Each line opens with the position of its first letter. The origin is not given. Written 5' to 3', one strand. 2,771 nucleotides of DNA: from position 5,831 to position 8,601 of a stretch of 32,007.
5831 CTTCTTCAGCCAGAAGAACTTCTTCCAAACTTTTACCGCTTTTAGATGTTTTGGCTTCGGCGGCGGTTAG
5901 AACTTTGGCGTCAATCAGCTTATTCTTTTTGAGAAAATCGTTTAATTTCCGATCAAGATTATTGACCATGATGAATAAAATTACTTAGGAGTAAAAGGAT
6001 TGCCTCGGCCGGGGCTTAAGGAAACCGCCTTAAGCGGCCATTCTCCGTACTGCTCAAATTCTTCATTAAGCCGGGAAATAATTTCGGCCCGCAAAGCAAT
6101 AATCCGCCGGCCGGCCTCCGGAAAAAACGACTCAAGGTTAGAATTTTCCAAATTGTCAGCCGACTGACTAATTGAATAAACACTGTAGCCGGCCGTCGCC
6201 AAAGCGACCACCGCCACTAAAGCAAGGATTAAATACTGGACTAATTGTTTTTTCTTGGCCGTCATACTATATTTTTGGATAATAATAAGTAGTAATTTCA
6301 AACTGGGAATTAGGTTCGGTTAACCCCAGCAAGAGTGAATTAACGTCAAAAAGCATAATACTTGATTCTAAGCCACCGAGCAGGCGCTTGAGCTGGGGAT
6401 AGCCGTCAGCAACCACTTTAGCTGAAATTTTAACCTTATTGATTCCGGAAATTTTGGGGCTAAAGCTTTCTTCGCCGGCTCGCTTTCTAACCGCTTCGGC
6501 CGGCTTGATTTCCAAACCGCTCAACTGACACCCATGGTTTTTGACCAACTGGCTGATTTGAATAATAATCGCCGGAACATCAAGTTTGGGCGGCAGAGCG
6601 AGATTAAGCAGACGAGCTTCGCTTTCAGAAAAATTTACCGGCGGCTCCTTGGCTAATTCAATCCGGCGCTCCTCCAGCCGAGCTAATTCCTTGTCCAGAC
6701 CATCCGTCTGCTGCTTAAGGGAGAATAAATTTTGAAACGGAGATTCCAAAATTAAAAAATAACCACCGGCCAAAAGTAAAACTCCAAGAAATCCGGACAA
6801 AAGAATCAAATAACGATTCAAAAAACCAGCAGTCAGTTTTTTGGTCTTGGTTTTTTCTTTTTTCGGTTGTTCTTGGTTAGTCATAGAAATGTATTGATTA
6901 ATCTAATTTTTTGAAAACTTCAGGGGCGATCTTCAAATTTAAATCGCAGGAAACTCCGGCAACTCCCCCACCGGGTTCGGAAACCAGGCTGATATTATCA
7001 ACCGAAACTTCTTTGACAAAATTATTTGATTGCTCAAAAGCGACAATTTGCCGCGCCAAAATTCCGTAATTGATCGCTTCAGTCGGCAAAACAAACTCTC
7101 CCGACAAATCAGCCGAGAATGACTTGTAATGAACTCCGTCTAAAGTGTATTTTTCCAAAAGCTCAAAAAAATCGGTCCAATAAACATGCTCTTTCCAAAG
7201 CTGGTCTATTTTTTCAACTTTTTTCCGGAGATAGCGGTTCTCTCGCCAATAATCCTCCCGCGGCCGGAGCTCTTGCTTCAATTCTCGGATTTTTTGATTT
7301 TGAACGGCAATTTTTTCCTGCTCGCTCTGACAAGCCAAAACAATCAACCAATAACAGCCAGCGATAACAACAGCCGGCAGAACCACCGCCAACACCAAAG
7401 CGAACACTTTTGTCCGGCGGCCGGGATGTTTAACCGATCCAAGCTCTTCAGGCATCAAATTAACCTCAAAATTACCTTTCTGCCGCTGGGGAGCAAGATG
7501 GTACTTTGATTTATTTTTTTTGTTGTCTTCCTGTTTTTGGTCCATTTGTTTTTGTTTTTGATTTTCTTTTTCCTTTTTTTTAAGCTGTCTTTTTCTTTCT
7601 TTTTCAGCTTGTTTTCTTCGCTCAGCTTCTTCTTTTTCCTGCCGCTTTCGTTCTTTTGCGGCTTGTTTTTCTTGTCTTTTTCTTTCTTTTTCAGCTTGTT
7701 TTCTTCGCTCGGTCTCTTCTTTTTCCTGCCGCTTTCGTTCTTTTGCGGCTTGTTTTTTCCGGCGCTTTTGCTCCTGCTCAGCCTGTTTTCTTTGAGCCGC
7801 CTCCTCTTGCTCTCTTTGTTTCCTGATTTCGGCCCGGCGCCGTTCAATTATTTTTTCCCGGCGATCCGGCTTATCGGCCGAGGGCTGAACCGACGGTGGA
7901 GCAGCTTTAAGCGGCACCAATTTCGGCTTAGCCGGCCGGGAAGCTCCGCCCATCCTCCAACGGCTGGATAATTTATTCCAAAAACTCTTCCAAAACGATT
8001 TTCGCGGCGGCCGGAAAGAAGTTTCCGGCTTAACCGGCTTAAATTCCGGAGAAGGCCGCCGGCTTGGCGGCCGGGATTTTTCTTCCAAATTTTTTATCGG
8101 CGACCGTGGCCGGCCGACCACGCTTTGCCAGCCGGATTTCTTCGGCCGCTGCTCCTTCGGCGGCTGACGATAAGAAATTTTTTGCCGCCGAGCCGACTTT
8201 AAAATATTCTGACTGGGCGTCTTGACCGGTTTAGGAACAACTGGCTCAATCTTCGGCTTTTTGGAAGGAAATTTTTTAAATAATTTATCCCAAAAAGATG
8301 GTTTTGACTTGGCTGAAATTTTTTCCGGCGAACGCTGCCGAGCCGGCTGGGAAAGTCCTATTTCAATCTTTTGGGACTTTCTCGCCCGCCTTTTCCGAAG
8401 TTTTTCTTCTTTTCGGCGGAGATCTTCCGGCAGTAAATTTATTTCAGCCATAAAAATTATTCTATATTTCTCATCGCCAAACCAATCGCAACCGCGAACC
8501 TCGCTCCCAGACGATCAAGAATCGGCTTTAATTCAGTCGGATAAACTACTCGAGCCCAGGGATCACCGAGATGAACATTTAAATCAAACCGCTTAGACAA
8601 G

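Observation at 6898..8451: PilN with two INLLP-type motifs separated by a ~320-residue polybasic / ER-K spacer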

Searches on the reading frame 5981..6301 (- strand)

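Call 3: search_protein_families(library=pfam, proteins=[window:5981-6301:-], max_evalue=0.01)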
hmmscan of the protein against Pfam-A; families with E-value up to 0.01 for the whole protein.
window:5981-6301:- (106 aa): 0 families

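Call 8: search_protein_families(library=ncbifam, proteins=[window:5981-6301:-], max_evalue=1)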
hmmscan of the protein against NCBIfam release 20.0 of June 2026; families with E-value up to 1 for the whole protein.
window:5981-6301:- (106 aa): 4 families
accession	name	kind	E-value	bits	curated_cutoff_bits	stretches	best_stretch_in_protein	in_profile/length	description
NF005435.1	PRK07021.1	equivalog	0.01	15.7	131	1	15-53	3-41/157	flagellar basal body-associated protein FliL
NF047342.1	symport_RbsU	equivalog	0.025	14.1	375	1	3-79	127-204/295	ribose/proton symporter RbsU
NF049847.1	FtsL_COG5462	equivalog_domain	0.071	12.8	50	1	26-57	3-36/85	cell division protein FtsL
TIGR04361.1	TrbK_Ti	equivalog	0.11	12.9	50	1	24-60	5-46/64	entry exclusion protein TrbK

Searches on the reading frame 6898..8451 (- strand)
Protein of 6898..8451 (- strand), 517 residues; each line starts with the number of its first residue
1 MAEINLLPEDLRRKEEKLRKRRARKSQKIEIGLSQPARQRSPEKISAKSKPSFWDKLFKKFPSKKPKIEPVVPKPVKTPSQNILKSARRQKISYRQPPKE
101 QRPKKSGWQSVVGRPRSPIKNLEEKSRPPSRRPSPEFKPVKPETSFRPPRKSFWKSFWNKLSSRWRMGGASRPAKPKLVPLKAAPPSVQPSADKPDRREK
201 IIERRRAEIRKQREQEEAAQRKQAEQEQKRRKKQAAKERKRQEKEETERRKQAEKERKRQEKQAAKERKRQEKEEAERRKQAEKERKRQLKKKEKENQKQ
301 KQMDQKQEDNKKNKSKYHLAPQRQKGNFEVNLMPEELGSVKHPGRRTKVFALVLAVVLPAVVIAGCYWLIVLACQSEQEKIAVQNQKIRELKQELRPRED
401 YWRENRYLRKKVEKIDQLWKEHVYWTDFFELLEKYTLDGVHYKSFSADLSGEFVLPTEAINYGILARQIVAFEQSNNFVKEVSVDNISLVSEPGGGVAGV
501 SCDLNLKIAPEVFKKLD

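Call 3: search_protein_families(library=pfam, proteins=[window:6898-8451:-], max_evalue=0.01)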
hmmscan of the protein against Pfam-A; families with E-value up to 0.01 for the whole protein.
window:6898-8451:- (517 aa): 0 families

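Call 8: search_protein_families(library=ncbifam, proteins=[window:6898-8451:-], max_evalue=1)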
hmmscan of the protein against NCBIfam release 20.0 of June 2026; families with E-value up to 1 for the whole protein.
window:6898-8451:- (517 aa): 7 families
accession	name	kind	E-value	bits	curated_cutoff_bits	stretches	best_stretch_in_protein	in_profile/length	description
NF047351.1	lipase_YSIRK_Sa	exception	2.1e-05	23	650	1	210-315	106-211/704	YSIRK-targeted triacylglycerol lipase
TIGR00934.2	2a38euk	subfamily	3.3e-05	22.4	441.9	1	196-389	330-523/834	TRK family potassium/sodium uptake transporter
NF045709.1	Amuc_1101_fam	equivalog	0.0022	16.9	650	1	325-435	352-460/608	Amuc_1101 family PilM-like pilus complex protein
NF052259.1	SCO2584_fam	equivalog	0.02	15.5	80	1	248-367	51-155/204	SCO2584 family spore wall biosynthesis protein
NF045516.2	SepX_GlpR_1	exception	0.025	14.4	160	1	205-369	25-209/293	divisome protein SepX/GlpR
NF004561.0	PRK05901.1-3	equivalog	0.12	11.4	582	1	203-311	59-173/537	RNA polymerase sigma factor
NF046104.1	PptglHdxlasePcsB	equivalog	0.83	8.8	450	1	352-395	5-48/400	peptidoglycan hydrolase PcsB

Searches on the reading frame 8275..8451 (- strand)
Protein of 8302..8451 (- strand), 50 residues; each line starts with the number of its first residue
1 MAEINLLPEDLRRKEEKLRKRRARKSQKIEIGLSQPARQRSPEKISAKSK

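Call 7: search_protein_families(library=pfam, proteins=[window:8302-8451:-], max_evalue=10)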
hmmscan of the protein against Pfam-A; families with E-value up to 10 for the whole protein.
window:8302-8451:- (50 aa): 1 family
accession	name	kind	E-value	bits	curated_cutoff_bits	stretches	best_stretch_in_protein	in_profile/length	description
PF17087.10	HHV-5_US34A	-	0.09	13.4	27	1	10-28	44-62/64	Herpesvirus US34A protein family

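Call 54: find_homologous_proteins(query=A5, max_evalue=0.001)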
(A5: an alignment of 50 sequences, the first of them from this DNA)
Query A5 (50 sequences): 283 candidates shared short words with the query, none scored E <= 0.001.

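Call 71: search_solved_structures(query=A5, max_evalue=10, show_alignments=4)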
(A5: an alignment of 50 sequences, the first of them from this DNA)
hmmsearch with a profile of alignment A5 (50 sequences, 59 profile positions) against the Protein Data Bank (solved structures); distinct sequences matched with E-value up to 10: 2.
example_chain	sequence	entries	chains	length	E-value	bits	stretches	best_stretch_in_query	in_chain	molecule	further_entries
4h8n_A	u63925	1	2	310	1.1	13.2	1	1-19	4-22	Conjugated polyketone reductase C2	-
3vxg_A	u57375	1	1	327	1.3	13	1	1-19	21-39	Conjugated polyketone reductase C2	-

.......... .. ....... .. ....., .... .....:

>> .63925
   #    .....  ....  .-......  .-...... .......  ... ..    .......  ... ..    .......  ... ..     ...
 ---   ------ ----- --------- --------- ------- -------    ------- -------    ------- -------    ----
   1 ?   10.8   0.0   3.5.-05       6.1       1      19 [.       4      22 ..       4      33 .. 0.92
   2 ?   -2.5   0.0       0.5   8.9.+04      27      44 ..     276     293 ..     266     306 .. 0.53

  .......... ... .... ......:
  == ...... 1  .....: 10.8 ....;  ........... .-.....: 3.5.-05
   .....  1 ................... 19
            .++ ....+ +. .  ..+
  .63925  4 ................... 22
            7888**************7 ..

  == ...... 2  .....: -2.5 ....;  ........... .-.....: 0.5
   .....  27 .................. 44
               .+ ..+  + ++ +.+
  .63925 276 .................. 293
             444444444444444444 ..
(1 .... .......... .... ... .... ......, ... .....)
